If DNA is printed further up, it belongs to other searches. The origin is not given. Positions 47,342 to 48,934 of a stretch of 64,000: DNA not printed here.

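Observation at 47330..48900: AT-rich 431-aa gene bracketed by 24-bp near-identical direct repeats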

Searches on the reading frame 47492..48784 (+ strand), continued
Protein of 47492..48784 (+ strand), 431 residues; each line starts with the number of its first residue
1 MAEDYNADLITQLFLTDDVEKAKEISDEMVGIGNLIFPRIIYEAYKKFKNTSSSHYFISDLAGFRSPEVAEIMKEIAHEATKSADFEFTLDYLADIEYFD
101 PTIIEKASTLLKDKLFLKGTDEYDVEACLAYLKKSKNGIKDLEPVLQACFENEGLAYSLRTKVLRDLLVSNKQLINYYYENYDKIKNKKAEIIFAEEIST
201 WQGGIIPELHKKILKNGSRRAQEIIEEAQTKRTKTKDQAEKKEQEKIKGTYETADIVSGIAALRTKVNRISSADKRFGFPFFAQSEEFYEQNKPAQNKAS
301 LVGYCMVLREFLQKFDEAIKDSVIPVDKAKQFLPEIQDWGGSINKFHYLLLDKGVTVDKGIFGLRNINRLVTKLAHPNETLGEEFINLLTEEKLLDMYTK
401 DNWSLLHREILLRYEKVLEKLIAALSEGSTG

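Call 41: fold_search(model_id=the predicted structure, library=pdb)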
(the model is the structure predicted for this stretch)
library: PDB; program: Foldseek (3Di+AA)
matches with E <= 10: 783; with E <= 0.001: 0
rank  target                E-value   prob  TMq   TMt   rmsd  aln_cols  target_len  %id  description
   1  4nee_A                8.1e-03  0.99  0.26  0.28  27.8       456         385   10  crystal structure of AP-2 alpha/simga2 complex bound to HIV-1 Nef (released 2014-01-29)
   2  7r0r_MODEL_1_A        2.6e-02  0.99  0.21  0.32  10.5       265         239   14  Solution structure of the designed Armadillo repeat protein N(A4)M4C(AII) refined by pseudocontact shifts (released 2022-06-22)
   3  8ga7                  2.6e-02  0.33  0.12  0.11  35.9       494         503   14  Geometrically programmable nanomaterial construction using regularized protein building blocks (released 2024-03-13)
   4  6gwc_C                2.9e-02  1.00  0.33  0.56   5.7       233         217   12  Tubulin:iE5 alphaRep complex (released 2019-01-30)
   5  7q1f_C                3.3e-02  1.00  0.34  0.58   5.7       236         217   13  CPAP:TUBULIN:IE5 ALPHAREP COMPLEX (released 2022-04-20)
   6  1m8z                  3.6e-02  0.96  0.25  0.30  23.7       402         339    8  Crystal Structure Of A Pumilio-Homology Domain (released 2002-09-04)
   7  7q1f_T                4.4e-02  1.00  0.33  0.54   5.6       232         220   12  CPAP:TUBULIN:IE5 ALPHAREP COMPLEX (released 2022-04-20)
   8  8d9w_B                4.7e-02  1.00  0.27  0.40   8.2       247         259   14  beta-Arf1 homodimeric interface within AP-1, Arf1, Nef, MHC-I lattice on narrow tubes (released 2023-07-05)
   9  8rc4_d                4.7e-02  0.92  0.27  0.17  18.5       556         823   11  Structure of Integrator-PP2A complex (released 2024-02-07)
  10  6qh6_A                5.4e-02  0.97  0.32  0.24  20.3       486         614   10  AP2 clathrin adaptor core with two cargo peptides in open+ conformation (released 2019-09-04)
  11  7z0g_C                5.6e-02  1.00  0.32  0.52   6.0       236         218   13  CPAP:TUBULIN:IE5 ALPHAREP COMPLEX P1 SPACE GROUP (released 2022-04-13)
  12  7p0h_A                6.1e-02  1.00  0.31  0.32   6.2       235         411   12  Crystal structure of Helicobacter pylori ComF fused to an artificial alphaREP crystallization helper(named B2) (released 2022-04-06)
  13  8gel_A                6.1e-02  0.20  0.11  0.10  33.5       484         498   13  Cryo-EM structure of synthetic tetrameric building block sC4 (released 2024-03-13)
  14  8d9w_E                6.9e-02  1.00  0.27  0.38   8.2       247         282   14  beta-Arf1 homodimeric interface within AP-1, Arf1, Nef, MHC-I lattice on narrow tubes (released 2023-07-05)
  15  9g33_UJ               7.1e-02  0.95  0.30  0.10  24.7       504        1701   10  Stalled 90S - Utp23-Krr1-deltaC3 (released 2025-06-18)
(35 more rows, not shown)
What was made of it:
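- On HEAT/ARM alpha-solenoid repeat proteins: The best structural neighbours are alphaRep and designed ARM proteins (call 41).
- Closest known: HEAT / ARM / alphaRep alpha-solenoid proteins. Same: The N-terminal ~230 residues superpose on alphaRep and designed ARM proteins (Foldseek probability 0.99-1.0, target TM 0.5-0.6; call 41).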

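Call 45: find_related_loci(query=A1, collection=metagenome_contigs, flank=5000)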
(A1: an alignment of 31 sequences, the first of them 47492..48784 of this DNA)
Query A1 (431 aa) in metagenome_contigs; peptide patterns used: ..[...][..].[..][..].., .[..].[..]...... (x = any residue, [..] = any of these).
91 stretches matched a pattern; 8 encode a relative of the query (tblastn E <= 1e-3); 8 distinct loci.
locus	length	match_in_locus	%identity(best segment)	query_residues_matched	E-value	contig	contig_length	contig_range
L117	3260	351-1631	52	1-426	5e-153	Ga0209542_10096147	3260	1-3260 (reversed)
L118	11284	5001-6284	54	1-425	1e-142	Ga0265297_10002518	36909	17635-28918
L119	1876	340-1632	50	1-430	1e-148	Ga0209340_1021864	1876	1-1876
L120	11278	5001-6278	50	1-427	6e-136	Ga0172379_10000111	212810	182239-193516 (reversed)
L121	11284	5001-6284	49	1-426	5e-134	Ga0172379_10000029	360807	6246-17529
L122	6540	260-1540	49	1-425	7e-130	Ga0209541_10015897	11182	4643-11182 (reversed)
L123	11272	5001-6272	44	1-425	1e-110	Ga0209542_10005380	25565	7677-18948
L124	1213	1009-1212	56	1-68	4e-17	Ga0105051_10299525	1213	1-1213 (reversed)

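Call 46: find_related_loci(query=A1, collection=viral_contigs, flank=5000)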
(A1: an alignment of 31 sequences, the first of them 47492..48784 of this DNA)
Query A1 (431 aa) in viral_contigs; peptide patterns used: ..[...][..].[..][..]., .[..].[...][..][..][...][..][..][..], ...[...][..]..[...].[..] (x = any residue, [..] = any of these).
92 stretches matched a pattern, but none encodes a relative of the query by tblastn (E <= 1e-3).

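Call 57: search_solved_structures(query=A1, max_evalue=10, show_alignments=2)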
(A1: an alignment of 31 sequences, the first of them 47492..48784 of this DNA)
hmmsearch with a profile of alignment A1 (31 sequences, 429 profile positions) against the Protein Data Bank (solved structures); distinct sequences matched with E-value up to 10: 2.
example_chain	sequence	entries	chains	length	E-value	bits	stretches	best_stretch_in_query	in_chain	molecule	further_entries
3vrd_A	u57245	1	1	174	0.65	12.3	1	56-183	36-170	Flavocytochrome c heme subunit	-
8gi0_F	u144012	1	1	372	3.5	9.9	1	231-302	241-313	Peroxisomal membrane protein PEX14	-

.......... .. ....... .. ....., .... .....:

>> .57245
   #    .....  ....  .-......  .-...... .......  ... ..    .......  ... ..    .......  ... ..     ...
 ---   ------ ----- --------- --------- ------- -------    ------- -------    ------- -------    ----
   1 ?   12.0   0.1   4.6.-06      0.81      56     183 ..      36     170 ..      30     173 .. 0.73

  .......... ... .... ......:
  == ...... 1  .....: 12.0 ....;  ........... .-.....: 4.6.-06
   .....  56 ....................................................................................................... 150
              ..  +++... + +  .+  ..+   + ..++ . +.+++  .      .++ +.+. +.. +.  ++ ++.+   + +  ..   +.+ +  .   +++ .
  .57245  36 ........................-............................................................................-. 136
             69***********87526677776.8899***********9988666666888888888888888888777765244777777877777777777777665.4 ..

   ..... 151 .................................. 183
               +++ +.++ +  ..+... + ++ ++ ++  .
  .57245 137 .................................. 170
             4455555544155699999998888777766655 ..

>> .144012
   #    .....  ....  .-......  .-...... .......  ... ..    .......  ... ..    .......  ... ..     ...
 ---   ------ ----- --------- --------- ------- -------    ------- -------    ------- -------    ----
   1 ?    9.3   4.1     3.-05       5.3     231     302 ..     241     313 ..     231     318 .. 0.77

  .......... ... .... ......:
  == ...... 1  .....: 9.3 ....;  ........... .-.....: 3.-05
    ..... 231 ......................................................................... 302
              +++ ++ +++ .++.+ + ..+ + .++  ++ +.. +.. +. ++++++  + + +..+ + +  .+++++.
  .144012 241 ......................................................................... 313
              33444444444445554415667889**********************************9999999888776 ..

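Call 58: search_protein_families(library=pfam, alignment_id=A1, max_evalue=0.5)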
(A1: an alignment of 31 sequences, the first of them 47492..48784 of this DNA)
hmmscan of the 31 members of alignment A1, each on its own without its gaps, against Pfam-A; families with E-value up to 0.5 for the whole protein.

A. member 1, window:47492-48784:+ (431 aa): 4 families
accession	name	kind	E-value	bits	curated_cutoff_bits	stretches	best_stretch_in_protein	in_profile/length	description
PF01706.21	FliG_C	-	0.036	14.8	23.3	1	207-247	53-93/108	FliG C-terminal domain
PF19068.5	DUF5764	-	0.12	12.9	29.2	0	52-114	6-72/133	Family of unknown function (DUF5764)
PF00430.23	ATP-synt_B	-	0.21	12.1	28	1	211-254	57-100/132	ATP synthase B/B' CF(0)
PF01991.23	vATP-synt_E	-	0.23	11.3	24.2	0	212-254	1-43/199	ATP synthase (E/31 kDa) subunit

B. families by the number of members that match (of 31 scanned): 37 families (the first 25 are shown)
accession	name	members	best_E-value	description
PF22813.1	TcaA_2nd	7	0.00058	TcaA protein second domain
PF16978.11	CRIM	2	0.0032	SAPK-interacting protein 1 (Sin1), middle CRIM domain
PF18516.7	RuvC_1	2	0.02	RuvC nuclease domain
PF01706.21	FliG_C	2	0.021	FliG C-terminal domain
PF09330.16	Lact-deh-memb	2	0.029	D-lactate dehydrogenase, membrane binding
PF00709.27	Adenylsucc_synt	1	0.0034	Adenylosuccinate synthetase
PF14183.11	YwpF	1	0.0073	YwpF-like protein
PF09234.15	DUF1963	1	0.013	Domain of unknown function (DUF1963)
PF18493.6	DUF5617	1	0.019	Domain of unknown function (DUF5617)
PF08617.15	CGI-121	1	0.025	Kinase binding protein CGI-121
PF07955.17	DUF1687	1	0.036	Protein of unknown function (DUF1687)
PF21743.3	PTM_DIR17_Tudor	1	0.037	PTM/DIR17-like, Tudor domain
PF14648.11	FAM91_C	1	0.037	FAM91 C-terminus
PF07318.18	DUF1464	1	0.037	Protein of unknown function (DUF1464)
PF16302.10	DUF4944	1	0.047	Domain of unknown function (DUF4944)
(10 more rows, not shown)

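Call 64: fold_search(model_id=the predicted structure, library=viral)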
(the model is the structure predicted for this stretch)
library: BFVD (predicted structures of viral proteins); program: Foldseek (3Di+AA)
matches with E <= 10: 433; with E <= 0.001: 0
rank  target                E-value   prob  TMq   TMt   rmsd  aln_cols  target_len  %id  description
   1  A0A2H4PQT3            1.5e-02  0.91  0.23  0.17  29.3       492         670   13  (no name in the UniProt tables at hand)
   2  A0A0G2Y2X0            4.0e-02  0.25  0.12  0.11  24.0       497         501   11  Sel1-like repeat-containing protein [Acanthamoeba polyphaga mimivirus]
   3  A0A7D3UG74            5.5e-02  0.12  0.09  0.08  42.1       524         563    9  (no name in the UniProt tables at hand)
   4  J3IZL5                9.4e-02  0.99  0.22  0.25  10.9       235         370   16  (no name in the UniProt tables at hand)
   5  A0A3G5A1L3            1.1e-01  0.80  0.16  0.19  17.5       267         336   13  Sel1 repeat family protein [Harvfovirus sp.]
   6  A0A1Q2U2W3            1.3e-01  0.08  0.09  0.09  39.7       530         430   11  Phage protein [Vibrio phage pTD1]
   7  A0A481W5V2            1.3e-01  0.08  0.08  0.05  40.6       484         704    8  Virion structural protein [Pseudomonas phage Psa21]
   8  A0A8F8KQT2            1.5e-01  0.16  0.13  0.10  26.7       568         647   10  Ankyrin repeat protein [Clandestinovirus]
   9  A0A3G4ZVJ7            1.5e-01  0.35  0.15  0.18  22.2       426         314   12  Sel1 repeat protein [Edafosvirus sp.]
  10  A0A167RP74            1.6e-01  0.77  0.21  0.24  24.3       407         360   12  Uncharacterized protein [Powai lake megavirus]
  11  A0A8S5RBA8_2          1.7e-01  0.13  0.12  0.07  40.3       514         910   13  Chromosome segregation ATPase [virus sp. ctmTa7]
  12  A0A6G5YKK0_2          1.8e-01  0.16  0.14  0.07  39.2       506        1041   12  (no name in the UniProt tables at hand)
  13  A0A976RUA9            2.0e-01  0.04  0.06  0.07  42.4       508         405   10  (no name in the UniProt tables at hand)
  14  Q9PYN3                2.1e-01  0.28  0.18  0.10  23.8       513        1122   10  ORF163 [Xestia c-nigrum granulosis virus]
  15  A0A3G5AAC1            2.3e-01  0.33  0.17  0.16  26.1       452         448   10  UDP-N-acetylglucosamine--peptide N-acetylglucosaminyltransferase SPINDLY [Hyperionvirus sp.]
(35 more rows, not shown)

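Call 68: find_encoding_contigs(protein=P0004, flank=5000, max_places=2)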
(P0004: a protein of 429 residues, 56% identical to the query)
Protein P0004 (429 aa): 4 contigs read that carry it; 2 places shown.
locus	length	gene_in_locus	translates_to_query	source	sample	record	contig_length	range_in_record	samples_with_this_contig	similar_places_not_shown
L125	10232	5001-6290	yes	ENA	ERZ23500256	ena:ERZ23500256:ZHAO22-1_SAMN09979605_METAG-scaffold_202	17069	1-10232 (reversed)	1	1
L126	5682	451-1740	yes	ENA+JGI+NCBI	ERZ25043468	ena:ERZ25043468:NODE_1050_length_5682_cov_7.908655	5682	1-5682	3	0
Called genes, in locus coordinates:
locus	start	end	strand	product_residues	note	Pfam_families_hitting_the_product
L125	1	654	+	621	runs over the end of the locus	PF06480:FtsH_ext (faint), PF00004:AAA, PF17862:AAA_lid_3, PF01434:Peptidase_M41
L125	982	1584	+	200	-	-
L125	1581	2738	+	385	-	PF03462:PCRF, PF00472:RF-1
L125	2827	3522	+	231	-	PF00931:NB-ARC (faint), PF00005:ABC_tran, PF13304:AAA_21 (faint)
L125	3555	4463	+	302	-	PF18075:FtsX_ECD, PF02687:FtsX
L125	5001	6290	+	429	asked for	-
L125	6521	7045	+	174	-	-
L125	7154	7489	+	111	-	-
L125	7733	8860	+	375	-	PF01408:GFO_IDH_MocA, PF02894:GFO_IDH_MocA_C, PF22725:GFO_IDH_MocA_C3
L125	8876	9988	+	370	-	PF01073:3Beta_HSD (faint), PF01370:Epimerase, PF04321:RmlD_sub_bind (faint), PF05368:NmrA (faint), PF07993:NAD_binding_4 (faint), PF13460:NAD_binding_10, PF16363:GDP_Man_Dehyd (weak), PF01370:Epimerase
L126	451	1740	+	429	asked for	-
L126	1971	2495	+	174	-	-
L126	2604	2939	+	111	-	-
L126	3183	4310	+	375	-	PF01408:GFO_IDH_MocA, PF02894:GFO_IDH_MocA_C, PF22725:GFO_IDH_MocA_C3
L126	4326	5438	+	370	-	PF01073:3Beta_HSD (faint), PF01370:Epimerase, PF04321:RmlD_sub_bind (faint), PF05368:NmrA (faint), PF07993:NAD_binding_4 (faint), PF13460:NAD_binding_10, PF16363:GDP_Man_Dehyd (weak), PF01370:Epimerase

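Call 69: find_encoding_contigs(protein=P0008, flank=5000, max_places=2)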
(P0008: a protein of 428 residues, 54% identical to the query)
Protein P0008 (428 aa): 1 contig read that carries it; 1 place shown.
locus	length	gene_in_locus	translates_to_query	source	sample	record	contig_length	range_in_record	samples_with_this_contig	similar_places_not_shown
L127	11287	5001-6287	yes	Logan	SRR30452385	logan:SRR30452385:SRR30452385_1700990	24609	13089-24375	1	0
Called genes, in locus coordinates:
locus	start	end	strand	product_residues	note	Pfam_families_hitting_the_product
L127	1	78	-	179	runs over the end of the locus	-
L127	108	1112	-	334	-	PF01545:Cation_efflux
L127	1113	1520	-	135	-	-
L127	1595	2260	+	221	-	PF00072:Response_reg, PF00486:Trans_reg_C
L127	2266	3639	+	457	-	PF14501:HATPase_c_5 (faint), PF02518:HATPase_c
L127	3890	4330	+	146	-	-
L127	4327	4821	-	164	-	PF01243:PNPOx_N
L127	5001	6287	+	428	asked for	-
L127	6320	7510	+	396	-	PF00817:IMS, PF11799:IMS_C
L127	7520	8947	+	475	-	PF01554:MatE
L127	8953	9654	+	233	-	PF00657:Lipase_GDSL, PF13472:Lipase_GDSL_2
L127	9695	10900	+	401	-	PF14240:YHYH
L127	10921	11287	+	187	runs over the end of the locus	PF00293:NUDIX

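Call 70: find_encoding_contigs(protein=P0002, flank=5000, max_places=2)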
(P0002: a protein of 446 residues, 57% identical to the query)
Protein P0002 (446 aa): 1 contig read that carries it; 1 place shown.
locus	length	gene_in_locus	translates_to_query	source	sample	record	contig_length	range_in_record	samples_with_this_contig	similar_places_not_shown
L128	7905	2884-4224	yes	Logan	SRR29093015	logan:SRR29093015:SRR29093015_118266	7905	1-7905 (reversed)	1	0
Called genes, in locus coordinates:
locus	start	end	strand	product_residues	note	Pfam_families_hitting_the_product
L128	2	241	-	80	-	?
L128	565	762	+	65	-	-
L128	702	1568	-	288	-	-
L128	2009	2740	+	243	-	-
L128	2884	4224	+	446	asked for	-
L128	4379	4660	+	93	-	-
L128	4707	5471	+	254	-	-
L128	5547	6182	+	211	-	-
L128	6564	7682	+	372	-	PF13403:Hint_2 (weak)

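Call 88: search_dna_similar(query=window:47492-48784:+, collection=plasmids, mode=protein, max_evalue=0.001, max_rows=10)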
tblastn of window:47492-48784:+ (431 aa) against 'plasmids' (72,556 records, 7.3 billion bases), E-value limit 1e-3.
No match.
